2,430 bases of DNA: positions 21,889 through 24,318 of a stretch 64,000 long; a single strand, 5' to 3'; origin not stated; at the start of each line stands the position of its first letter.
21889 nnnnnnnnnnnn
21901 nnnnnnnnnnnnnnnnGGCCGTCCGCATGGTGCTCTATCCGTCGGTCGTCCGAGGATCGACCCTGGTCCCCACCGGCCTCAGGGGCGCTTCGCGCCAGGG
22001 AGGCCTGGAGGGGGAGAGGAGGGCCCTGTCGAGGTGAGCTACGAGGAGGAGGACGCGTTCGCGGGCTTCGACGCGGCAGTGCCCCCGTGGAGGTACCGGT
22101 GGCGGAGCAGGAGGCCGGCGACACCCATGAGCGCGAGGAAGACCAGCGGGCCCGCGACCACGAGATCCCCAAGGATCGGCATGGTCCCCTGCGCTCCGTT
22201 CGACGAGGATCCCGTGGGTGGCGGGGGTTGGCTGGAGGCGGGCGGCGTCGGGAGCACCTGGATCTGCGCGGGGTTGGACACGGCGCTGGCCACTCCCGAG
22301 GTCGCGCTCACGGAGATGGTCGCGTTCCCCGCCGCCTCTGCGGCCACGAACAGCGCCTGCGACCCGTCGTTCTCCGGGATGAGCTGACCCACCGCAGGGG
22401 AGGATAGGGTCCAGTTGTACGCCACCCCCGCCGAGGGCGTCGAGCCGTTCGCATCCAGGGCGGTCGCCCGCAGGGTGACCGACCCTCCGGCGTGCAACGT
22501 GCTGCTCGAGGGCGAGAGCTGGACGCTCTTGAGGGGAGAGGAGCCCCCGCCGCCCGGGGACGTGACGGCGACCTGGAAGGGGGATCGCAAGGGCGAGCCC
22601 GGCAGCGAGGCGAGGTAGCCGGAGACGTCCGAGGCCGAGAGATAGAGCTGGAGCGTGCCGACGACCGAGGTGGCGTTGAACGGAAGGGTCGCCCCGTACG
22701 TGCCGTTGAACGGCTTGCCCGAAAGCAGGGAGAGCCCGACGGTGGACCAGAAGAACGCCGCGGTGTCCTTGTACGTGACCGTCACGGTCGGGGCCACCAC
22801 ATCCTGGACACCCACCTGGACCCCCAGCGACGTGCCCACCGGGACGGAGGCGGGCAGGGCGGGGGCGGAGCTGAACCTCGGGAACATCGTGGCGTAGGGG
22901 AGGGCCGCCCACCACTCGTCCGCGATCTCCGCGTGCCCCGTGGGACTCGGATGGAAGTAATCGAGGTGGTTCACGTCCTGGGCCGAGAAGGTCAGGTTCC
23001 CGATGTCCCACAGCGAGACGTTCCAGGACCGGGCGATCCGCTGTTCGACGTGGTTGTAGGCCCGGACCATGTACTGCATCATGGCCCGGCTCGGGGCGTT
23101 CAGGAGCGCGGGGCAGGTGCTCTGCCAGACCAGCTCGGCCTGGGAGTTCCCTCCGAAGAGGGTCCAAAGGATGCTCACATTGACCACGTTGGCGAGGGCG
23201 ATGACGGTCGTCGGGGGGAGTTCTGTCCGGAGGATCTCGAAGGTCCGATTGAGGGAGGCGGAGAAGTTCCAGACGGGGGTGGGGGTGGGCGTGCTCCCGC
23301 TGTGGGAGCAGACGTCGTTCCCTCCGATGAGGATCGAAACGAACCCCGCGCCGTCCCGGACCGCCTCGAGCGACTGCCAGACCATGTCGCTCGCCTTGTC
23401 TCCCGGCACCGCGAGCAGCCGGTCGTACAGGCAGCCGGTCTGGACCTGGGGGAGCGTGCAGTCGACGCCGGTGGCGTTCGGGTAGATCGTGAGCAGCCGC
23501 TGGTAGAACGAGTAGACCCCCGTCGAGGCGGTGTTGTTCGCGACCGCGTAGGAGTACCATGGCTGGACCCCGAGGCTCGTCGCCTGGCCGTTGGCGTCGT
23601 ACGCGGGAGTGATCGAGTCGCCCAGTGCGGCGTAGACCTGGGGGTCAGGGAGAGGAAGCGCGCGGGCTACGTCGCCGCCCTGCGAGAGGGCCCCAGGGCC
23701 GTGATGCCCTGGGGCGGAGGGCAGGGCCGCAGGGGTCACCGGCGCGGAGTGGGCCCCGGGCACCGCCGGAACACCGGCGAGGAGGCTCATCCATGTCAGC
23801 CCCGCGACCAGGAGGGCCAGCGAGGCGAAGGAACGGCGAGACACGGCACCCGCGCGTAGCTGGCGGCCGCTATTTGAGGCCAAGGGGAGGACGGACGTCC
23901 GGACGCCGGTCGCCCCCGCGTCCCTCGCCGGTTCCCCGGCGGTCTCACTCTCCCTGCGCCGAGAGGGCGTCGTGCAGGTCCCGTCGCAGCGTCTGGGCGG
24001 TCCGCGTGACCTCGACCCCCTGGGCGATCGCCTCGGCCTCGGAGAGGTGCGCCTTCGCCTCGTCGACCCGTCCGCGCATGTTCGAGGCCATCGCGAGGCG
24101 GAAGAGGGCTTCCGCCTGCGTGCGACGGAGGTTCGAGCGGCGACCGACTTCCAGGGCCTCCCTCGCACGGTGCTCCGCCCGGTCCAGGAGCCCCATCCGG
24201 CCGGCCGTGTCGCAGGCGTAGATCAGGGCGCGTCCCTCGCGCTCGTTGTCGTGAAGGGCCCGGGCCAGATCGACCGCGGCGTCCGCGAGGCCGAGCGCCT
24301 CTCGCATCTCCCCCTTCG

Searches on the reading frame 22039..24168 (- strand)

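Call 21: search_protein_families(library=pfam, proteins=[window:22039-24168:-], max_evalue=0.001)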
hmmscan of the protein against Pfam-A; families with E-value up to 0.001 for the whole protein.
window:22039-24168:- (709 aa): 2 families
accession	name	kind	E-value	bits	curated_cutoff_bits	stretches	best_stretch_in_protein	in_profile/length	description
PF00657.28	Lipase_GDSL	-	5.8e-10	40.1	23.6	1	179-419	1-208/208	GDSL-like Lipase/Acylhydrolase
PF13472.12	Lipase_GDSL_2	-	1e-09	39.5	32.9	1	181-413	1-177/178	GDSL-like Lipase/Acylhydrolase family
